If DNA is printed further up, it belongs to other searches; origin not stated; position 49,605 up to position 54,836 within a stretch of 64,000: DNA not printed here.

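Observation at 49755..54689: Giant 1644-aa protein built from divergent repeat modules of about 150 aa, plus a Cys/His C-terminal domain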

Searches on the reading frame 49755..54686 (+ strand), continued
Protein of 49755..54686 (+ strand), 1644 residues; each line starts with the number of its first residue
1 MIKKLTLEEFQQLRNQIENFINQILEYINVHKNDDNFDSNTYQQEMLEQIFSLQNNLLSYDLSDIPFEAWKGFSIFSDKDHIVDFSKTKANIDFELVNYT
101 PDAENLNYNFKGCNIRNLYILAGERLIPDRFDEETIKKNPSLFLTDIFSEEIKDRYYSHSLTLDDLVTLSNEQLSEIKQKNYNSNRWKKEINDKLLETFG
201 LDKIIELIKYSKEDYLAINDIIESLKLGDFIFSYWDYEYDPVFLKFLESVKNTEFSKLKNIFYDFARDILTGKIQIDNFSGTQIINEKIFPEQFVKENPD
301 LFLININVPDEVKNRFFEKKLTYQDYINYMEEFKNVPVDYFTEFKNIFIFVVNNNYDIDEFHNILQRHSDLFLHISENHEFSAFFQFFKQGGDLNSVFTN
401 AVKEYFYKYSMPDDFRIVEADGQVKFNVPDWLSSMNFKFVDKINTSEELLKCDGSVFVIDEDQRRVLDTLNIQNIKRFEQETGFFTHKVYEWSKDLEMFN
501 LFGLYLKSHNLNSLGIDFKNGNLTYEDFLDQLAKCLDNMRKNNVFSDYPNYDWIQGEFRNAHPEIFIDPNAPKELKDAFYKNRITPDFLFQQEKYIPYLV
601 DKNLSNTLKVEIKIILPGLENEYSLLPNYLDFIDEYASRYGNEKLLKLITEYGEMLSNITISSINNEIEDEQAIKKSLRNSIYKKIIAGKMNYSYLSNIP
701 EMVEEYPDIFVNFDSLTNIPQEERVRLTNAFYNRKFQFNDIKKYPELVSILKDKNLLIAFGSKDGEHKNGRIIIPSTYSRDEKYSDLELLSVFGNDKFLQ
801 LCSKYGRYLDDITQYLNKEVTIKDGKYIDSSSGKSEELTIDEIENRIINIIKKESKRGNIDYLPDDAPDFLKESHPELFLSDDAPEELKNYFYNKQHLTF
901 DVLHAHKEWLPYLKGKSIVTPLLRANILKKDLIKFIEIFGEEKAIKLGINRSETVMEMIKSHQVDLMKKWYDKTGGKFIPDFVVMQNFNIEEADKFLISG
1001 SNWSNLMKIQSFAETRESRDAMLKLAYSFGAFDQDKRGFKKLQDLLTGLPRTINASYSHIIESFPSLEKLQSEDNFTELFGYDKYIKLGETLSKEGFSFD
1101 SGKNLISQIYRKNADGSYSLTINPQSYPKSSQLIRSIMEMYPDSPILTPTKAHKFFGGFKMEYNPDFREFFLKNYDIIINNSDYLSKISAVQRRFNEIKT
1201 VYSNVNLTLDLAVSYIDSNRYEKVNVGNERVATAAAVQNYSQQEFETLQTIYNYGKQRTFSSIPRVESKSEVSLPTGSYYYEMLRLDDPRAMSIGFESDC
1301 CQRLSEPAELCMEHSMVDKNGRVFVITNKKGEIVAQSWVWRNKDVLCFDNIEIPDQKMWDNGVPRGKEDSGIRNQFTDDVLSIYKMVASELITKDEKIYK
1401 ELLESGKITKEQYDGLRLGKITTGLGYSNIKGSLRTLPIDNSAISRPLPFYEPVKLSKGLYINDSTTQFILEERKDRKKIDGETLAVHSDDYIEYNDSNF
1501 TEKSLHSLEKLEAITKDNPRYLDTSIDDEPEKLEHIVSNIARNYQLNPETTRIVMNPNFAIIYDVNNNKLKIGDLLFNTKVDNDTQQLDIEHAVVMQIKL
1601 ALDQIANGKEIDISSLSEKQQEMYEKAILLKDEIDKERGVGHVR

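Call 30: find_related_loci(query=A1, collection=genome_contigs, flank=6000)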
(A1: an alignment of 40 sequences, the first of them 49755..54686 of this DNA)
Query A1 (1644 aa) in genome_contigs; peptide patterns used: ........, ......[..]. (x = any residue, [..] = any of these).
159 stretches matched a pattern; 138 encode a relative of the query (tblastn E <= 1e-3); the best 80 are kept; 79 distinct loci.
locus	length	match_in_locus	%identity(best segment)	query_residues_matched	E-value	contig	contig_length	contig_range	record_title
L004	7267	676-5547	60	1-1644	0e+0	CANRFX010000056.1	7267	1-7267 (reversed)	MAG: uncultured Clostridia bacterium isolate Lapin-023__bin1 genome assembly, contig: Lapin-023__NODE_12751_length_7267_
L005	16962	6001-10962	58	23-1644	0e+0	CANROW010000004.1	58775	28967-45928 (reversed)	MAG: uncultured Bacilli bacterium isolate Lapin-020__bin10 genome assembly, contig: Lapin-020__NODE_501_length_58775_cov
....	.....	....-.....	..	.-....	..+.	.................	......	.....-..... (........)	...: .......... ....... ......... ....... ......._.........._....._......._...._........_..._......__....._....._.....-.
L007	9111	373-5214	63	1-1644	0e+0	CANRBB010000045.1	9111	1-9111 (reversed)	MAG: uncultured Bacilli bacterium isolate Lapin-016__bin61 genome assembly, contig: Lapin-016__NODE_6981_length_9111_cov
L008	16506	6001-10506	60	1-1644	0e+0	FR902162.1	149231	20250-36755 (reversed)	Clostridium sp. CAG:914 genomic scaffold, scf87, whole genome shotgun sequence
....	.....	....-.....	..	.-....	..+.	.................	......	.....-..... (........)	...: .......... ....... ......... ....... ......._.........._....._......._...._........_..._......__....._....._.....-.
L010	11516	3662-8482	55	1-1644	0e+0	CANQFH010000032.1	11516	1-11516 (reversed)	MAG: uncultured Bacilli bacterium isolate Lapin-005__bin46 genome assembly, contig: Lapin-005__NODE_7745_length_11516_co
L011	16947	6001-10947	52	1-1644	0e+0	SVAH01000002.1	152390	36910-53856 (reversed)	MAG: Bacillota bacterium isolate SIG197 NODE_220_length_152390_cov_11.558337, whole genome shotgun sequence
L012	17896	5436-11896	57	3-1637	0e+0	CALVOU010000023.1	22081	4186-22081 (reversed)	MAG: uncultured Bacilli bacterium isolate BRZ_II__bin7 genome assembly, contig: BRZ_II__NODE_2933_length_22081_cov_9.732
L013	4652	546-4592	63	1-1356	0e+0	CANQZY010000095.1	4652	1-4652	MAG: uncultured Methanobrevibacter sp. isolate Lapin-016__bin7 genome assembly, contig: Lapin-016__NODE_17908_length_465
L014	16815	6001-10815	52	1-1644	0e+0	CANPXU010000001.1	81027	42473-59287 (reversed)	MAG: uncultured Bacilli bacterium isolate Lapin-004__bin3 genome assembly, contig: Lapin-004__NODE_296_length_81027_cov_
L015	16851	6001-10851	52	1-1644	0e+0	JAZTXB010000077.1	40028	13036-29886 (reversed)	MAG: Bacilli bacterium isolate T1900045331_YK20190020.MAGScoT_cleanbin_000028 SGB_6528_k141_1658185, whole genome shotgu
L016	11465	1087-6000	51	1-1644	0e+0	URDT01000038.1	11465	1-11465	uncultured Tenericutes bacterium isolate UMGS900 genome assembly, contig: NODE_3280_length_11465_cov_4.100544, whole gen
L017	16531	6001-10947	50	5-1644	0e+0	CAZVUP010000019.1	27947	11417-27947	MAG TPA_asm: uncultured Muribaculaceae bacterium isolate SRP278969_co2_176 genome assembly, contig: NODE_1363_length_279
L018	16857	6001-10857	48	3-1644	0e+0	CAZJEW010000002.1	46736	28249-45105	MAG TPA_asm: uncultured Clostridium sp. isolate SRP192927_co1_617 genome assembly, contig: NODE_1082_length_46736_cov_32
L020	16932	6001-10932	50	1-1644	0e+0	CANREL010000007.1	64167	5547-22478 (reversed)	MAG: uncultured Bacilli bacterium isolate Lapin-024__bin108 genome assembly, contig: Lapin-024__NODE_532_length_64167_co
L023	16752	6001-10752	46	1-1644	0e+0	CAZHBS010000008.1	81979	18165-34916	MAG TPA_asm: uncultured Muribaculaceae bacterium isolate SRP287540_co1_193 genome assembly, contig: NODE_203_length_8197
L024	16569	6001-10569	44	1-1644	0e+0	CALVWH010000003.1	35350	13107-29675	MAG: uncultured Bacilli bacterium isolate E10__bin182 genome assembly, contig: E10__k127_136956, whole genome shotgun se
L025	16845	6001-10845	44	1-1644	0e+0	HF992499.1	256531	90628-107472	Mycoplasma sp. CAG:877 genomic scaffold, scf53, whole genome shotgun sequence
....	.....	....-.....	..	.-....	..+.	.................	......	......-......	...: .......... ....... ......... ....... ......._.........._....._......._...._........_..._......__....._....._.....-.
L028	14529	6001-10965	43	2-1644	0e+0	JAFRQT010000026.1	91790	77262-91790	MAG: Bacilli bacterium isolate RGIG2715 Goat_Omasum-4__c306655, whole genome shotgun sequence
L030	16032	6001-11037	53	1-1644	0e+0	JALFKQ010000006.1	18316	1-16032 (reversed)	MAG: Mycoplasmatota bacterium isolate SUG767 k141_17243, whole genome shotgun sequence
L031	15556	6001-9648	50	443-1644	0e+0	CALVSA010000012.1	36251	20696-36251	MAG: uncultured Bacilli bacterium isolate BRZ_BM__bin18 genome assembly, contig: BRZ_BM__NODE_1659_length_36251_cov_27.6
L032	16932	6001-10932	51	2-1644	0e+0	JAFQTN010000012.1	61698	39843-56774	MAG: Bacilli bacterium isolate RGIG2137 Goat_Colon-6__c880, whole genome shotgun sequence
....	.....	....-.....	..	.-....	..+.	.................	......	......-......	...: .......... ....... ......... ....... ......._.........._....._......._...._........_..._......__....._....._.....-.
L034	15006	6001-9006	55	570-1644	0e+0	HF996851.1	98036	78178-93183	Clostridium sp. CAG:710 genomic scaffold, scf15, whole genome shotgun sequence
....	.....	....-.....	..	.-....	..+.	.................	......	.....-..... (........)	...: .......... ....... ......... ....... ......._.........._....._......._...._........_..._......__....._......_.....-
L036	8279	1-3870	44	357-1644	0e+0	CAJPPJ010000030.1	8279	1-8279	MAG: uncultured Clostridiales bacterium isolate SRR9217414-mag-bin.7 genome assembly, contig: SRR9217414-mag-bin.7_1714,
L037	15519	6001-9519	46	462-1644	0e+0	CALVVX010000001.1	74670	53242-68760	MAG: uncultured Bacilli bacterium isolate BRZ_SS__bin103 genome assembly, contig: BRZ_SS__NODE_430_length_74670_cov_4.95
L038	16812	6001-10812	42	1-1644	0e+0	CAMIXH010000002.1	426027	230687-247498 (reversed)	MAG: uncultured Tenericutes bacterium isolate SRR12081296_bin.39_metaWRAP_v1.3_MAG genome assembly, contig: ERZ12289772.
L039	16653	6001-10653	51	4-1644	0e+0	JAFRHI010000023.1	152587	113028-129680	MAG: Bacilli bacterium isolate RGIG2470 Goat_Jejunum-2__c304003, whole genome shotgun sequence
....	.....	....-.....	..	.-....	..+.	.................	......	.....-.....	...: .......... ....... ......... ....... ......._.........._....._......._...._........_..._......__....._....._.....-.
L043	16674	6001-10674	36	1-1644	0e+0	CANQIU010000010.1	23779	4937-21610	MAG: uncultured Bacilli bacterium isolate Lapin-027__bin40 genome assembly, contig: Lapin-027__NODE_1824_length_23779_co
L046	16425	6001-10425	36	134-1644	0e+0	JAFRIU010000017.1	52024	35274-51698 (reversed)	MAG: Bacilli bacterium isolate RGIG2508 Goat_Jejunum-3__c152022, whole genome shotgun sequence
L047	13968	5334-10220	48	1-1644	0e+0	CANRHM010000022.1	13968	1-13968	MAG: uncultured Bacilli bacterium isolate Lapin-032__bin119 genome assembly, contig: Lapin-032__NODE_6232_length_13968_c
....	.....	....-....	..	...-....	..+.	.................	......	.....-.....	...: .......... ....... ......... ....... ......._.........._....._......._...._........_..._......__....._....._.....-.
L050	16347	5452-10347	63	1-1644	0e+0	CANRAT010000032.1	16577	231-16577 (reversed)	MAG: uncultured Bacilli bacterium isolate Lapin-016__bin53 genome assembly, contig: Lapin-016__NODE_3096_length_16577_co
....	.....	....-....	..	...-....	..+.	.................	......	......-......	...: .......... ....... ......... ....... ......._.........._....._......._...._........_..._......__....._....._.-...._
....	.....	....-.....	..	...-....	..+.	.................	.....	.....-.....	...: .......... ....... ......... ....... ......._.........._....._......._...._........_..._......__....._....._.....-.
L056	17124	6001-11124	31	1-1644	0e+0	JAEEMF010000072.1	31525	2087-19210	MAG: Bacilli bacterium isolate Tb.RUG.233 k141_10706115_flag=0_multi=56.3693_len=31525, whole genome shotgun sequence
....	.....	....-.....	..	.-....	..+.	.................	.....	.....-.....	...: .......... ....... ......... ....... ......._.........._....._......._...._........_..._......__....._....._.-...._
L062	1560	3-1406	70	1176-1644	0e+0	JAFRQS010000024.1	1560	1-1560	MAG: Bacilli bacterium isolate RGIG2714 Goat_Omasum-4__c437266, whole genome shotgun sequence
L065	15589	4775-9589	52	1-1644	0e+0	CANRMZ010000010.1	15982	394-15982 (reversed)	MAG: uncultured Bacilli bacterium isolate Lapin-022__bin33 genome assembly, contig: Lapin-022__NODE_3591_length_15982_co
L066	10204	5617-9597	54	192-1644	0e+0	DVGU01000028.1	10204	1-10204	MAG TPA_asm: Candidatus Faecimonas gallistercoris isolate CHK189-3136 CHK189__C96242_L10204_ERR3414584, whole genome sho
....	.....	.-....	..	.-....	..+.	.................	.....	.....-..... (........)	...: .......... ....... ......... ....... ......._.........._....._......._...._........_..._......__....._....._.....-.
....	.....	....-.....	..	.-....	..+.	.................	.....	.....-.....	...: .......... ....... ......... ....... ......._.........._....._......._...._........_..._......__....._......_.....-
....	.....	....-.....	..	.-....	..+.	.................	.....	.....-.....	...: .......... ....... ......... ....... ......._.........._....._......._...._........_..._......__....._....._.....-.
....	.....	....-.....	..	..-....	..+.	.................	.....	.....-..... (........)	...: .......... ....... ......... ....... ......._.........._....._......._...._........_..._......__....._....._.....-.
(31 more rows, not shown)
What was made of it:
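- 138 genome loci encode relatives (call 30).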
